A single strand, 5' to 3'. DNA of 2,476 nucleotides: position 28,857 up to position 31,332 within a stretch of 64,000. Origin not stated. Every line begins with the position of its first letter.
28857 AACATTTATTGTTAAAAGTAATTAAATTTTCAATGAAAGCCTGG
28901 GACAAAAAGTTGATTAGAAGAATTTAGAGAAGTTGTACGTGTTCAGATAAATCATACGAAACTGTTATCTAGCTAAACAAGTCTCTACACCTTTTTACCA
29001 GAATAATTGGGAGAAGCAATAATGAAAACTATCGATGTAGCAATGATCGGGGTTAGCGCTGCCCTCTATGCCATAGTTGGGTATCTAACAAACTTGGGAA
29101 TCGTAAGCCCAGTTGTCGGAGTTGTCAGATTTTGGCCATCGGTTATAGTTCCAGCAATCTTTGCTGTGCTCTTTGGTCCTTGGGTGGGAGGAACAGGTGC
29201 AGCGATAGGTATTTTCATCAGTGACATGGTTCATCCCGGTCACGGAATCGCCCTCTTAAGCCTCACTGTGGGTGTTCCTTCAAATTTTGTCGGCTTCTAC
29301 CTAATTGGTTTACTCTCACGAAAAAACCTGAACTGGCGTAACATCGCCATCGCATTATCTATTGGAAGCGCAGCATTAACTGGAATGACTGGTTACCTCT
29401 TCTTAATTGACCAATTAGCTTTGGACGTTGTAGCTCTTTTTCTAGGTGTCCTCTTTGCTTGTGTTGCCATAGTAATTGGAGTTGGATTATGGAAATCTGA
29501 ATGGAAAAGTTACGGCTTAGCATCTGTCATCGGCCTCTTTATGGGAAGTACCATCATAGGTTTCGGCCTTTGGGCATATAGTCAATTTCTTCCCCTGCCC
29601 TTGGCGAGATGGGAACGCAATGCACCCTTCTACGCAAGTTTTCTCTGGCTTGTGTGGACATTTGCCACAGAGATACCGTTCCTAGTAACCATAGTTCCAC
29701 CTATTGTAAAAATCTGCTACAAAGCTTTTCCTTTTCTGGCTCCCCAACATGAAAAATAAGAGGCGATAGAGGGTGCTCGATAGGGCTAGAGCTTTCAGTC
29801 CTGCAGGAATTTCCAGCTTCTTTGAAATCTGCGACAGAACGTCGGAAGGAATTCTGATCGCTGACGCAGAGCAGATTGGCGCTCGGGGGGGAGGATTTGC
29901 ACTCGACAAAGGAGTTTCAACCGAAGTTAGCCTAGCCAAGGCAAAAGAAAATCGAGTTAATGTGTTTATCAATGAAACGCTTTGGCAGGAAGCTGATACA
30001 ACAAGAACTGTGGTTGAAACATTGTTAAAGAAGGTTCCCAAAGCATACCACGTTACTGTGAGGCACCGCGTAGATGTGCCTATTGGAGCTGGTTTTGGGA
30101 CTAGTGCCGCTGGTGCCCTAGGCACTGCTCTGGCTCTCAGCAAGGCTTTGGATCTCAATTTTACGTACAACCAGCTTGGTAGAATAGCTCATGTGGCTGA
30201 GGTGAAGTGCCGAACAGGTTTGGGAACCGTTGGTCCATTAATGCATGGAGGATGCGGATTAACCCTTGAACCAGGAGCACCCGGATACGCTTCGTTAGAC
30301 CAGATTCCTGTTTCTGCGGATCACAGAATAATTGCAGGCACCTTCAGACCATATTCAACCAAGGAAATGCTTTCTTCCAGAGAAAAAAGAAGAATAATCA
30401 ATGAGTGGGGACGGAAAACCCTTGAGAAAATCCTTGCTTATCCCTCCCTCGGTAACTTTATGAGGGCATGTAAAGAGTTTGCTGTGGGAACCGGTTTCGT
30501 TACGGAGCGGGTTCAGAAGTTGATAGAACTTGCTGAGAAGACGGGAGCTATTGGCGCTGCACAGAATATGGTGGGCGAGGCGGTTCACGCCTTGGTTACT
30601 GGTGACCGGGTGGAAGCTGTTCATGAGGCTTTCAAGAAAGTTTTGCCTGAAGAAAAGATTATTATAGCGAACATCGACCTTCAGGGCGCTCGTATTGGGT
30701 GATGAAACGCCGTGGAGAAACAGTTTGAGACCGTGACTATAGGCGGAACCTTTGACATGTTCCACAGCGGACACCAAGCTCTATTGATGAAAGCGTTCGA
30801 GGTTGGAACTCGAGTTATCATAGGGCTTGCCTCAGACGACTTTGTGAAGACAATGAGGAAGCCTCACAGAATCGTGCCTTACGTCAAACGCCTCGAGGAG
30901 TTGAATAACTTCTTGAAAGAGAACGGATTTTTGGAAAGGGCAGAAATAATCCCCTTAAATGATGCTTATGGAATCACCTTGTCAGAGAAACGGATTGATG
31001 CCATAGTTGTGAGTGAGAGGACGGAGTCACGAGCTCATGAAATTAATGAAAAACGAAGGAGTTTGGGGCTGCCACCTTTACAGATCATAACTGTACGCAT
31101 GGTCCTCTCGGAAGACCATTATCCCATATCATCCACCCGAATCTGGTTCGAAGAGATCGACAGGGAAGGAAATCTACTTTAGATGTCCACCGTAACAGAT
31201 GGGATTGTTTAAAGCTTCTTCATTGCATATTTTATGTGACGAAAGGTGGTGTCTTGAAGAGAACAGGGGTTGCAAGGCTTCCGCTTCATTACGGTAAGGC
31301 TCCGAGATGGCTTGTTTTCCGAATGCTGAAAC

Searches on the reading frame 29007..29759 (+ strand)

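Call 44: search_protein_families(library=pfam, proteins=[window:29007-29759:+], max_evalue=0.01)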
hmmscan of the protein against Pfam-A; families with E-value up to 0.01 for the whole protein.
window:29007-29759:+ (250 aa): 2 families
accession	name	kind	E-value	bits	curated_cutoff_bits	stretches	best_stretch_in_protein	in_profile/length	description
PF12822.12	ECF_trnsprt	-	3.2e-06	27.7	30.7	1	11-133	3-122/169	ECF transporter, substrate-specific component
PF07155.17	ECF-ribofla_trS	-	1.7e-05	25.3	26.7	1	7-130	3-122/172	ECF-type riboflavin transporter, S component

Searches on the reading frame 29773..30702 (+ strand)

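Call 47: search_protein_families(library=pfam, proteins=[window:29773-30702:+], max_evalue=0.00001)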
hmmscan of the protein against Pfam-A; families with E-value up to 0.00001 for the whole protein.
window:29773-30702:+ (309 aa): 2 families
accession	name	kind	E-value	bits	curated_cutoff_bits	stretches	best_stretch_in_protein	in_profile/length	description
PF00288.32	GHMP_kinases_N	-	1.1e-09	38.8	22.3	1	80-157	6-84/87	GHMP kinases N terminal domain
PF22700.2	MVD-like_N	-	4.3e-07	30.2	27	1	49-140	36-129/157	Diphosphomevalonate decarboxylase-like N-terminal domain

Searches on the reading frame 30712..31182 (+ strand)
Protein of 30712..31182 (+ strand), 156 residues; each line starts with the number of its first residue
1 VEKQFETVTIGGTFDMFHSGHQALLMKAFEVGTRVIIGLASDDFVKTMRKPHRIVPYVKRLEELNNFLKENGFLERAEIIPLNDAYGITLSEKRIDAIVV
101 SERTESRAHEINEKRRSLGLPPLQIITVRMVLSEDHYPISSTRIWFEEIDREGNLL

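Call 47: search_protein_families(library=pfam, proteins=[window:30712-31182:+], max_evalue=0.00001)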
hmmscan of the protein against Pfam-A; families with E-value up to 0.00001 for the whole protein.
window:30712-31182:+ (156 aa): 1 family
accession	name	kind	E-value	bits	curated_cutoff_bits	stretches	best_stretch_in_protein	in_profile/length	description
PF01467.32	CTP_transf_like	-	6.7e-16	59.1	21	1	10-144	2-130/133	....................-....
